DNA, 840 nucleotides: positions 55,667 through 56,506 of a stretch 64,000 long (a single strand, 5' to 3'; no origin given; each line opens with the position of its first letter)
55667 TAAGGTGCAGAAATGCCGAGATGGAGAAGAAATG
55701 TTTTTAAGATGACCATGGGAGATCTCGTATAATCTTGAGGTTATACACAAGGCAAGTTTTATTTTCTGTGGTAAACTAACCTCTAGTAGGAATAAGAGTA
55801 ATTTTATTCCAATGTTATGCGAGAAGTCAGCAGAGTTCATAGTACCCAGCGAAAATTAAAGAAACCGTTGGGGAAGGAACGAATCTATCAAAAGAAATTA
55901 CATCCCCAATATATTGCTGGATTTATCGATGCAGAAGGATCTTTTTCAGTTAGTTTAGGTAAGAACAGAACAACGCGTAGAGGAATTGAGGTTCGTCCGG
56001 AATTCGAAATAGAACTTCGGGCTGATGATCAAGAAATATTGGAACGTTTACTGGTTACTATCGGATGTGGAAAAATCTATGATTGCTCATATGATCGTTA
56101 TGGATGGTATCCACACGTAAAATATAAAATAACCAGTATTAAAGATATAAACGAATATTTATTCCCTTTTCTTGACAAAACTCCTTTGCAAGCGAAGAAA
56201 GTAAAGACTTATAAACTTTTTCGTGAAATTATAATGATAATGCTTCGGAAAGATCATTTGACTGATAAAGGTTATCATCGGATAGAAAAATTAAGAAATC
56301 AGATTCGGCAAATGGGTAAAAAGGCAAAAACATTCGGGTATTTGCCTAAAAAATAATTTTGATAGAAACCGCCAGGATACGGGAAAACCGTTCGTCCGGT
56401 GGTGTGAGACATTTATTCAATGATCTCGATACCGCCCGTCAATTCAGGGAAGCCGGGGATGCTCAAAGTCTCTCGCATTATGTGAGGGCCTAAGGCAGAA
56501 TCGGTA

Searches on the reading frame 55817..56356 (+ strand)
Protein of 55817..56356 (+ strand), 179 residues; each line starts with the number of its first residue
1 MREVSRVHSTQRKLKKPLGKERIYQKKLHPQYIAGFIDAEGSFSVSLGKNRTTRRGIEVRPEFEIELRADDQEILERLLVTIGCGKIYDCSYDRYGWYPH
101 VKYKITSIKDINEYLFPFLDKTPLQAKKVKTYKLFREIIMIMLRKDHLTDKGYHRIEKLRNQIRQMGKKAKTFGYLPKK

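Call 7: search_protein_families(library=pfam, proteins=[window:55817-56356:+], max_evalue=0.01)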
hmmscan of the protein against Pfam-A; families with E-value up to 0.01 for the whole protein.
window:55817-56356:+ (179 aa): 1 family
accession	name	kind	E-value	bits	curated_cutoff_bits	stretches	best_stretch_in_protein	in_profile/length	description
PF00961.24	LAGLIDADG_1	-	7e-21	75.5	23.1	1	33-138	1-101/102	LAGLIDADG endonuclease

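Call 21: find_encoding_contigs(protein=window:55817-56356:+, flank=10000, max_places=10)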
Protein window:55817-56356:+ (179 aa): 10 contigs read that carry it; 5 places shown.
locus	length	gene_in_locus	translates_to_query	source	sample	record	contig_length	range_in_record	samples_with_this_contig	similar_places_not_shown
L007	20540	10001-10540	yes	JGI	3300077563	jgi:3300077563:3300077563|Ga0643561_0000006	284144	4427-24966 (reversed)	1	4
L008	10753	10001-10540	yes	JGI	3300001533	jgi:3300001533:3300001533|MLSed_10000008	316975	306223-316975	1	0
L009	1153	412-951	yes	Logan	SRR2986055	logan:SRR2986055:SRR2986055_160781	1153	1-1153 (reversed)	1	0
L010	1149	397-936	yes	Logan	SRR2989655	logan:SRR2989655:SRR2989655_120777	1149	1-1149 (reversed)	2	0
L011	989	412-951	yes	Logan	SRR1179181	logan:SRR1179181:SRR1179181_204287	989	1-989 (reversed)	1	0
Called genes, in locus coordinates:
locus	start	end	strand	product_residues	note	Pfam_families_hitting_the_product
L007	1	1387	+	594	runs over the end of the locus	PF00009:GTP_EFTU, PF01926:MMR_HSR1 (weak), PF16897:MMR_HSR1_Xtn (faint), PF22042:EF-G_D2 (weak), PF03144:GTP_EFTU_D2, PF14492:EFG_III (weak), PF00679:EFG_C, PF06421:LepA_C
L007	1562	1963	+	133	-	PF04977:DivIC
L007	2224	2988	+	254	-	PF03462:PCRF, PF00472:RF-1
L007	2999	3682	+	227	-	PF00005:ABC_tran, PF13304:AAA_21 (faint)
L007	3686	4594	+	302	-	PF18075:FtsX_ECD, PF02687:FtsX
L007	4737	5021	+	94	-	PF01783:Ribosomal_L32p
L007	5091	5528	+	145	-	PF01029:NusB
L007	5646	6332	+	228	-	PF22935:RM44_endonuclase, PF14622:Ribonucleas_3_3, PF00636:Ribonuclease_3, PF00035:dsrm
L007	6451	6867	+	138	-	PF00886:Ribosomal_S16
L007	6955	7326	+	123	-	PF13083:KH_KhpA-B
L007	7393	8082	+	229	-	PF01746:tRNA_m1G_MT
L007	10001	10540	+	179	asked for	PF00961:LAGLIDADG_1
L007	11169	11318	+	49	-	-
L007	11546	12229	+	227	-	PF05552:MS_channel_1st_1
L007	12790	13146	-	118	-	-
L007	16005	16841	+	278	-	-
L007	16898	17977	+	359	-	PF01098:FTSW_RODA_SPOVE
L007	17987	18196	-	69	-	PF12728:HTH_17 (weak), PF00376:MerR, PF13411:MerR_1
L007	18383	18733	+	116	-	PF02021:UPF0102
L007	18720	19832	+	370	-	PF02481:DNA_processg_A, PF17782:WHD_DprA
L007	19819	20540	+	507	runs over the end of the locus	PF13541:ChlI, PF00158:Sigma54_activat (faint), PF01078:Mg_chelatase, PF07728:AAA_5, PF00493:MCM (weak), PF13335:Mg_chelatase_C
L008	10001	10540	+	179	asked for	PF00961:LAGLIDADG_1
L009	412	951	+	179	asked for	PF00961:LAGLIDADG_1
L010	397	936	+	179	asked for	PF00961:LAGLIDADG_1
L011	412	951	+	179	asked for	PF00961:LAGLIDADG_1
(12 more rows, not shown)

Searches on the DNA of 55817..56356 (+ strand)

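Call 23: search_rna_families(source=L007, start=8000, end=20540, threshold=gathering)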
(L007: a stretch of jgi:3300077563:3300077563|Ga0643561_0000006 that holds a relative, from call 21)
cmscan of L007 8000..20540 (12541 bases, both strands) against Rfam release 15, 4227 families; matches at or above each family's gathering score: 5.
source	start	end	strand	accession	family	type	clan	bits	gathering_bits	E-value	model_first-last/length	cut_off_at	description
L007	12506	15794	+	RF02541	LSU_rRNA_bacteria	Gene; rRNA;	CL00112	2407.1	50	0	1-2925/2925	no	Bacterial large subunit ribosomal RNA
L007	8279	9678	+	RF00177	SSU_rRNA_bacteria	Gene; rRNA;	CL00111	1296.3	50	0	1-1533/1533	no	Bacterial small subunit ribosomal RNA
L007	11296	11369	+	RF00005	tRNA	Gene; tRNA;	CL00001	71.8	29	1.9e-14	1-71/71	no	tRNA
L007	15832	15940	+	RF00001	5S_rRNA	Gene; rRNA;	CL00113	68.4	38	5.3e-13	1-120/120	no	5S ribosomal RNA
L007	9971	10063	+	RF01998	group-II-D1D4-1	Intron;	CL00102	58.7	35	1.1e-08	1-84/84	no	Group II catalytic intron D1-D4-1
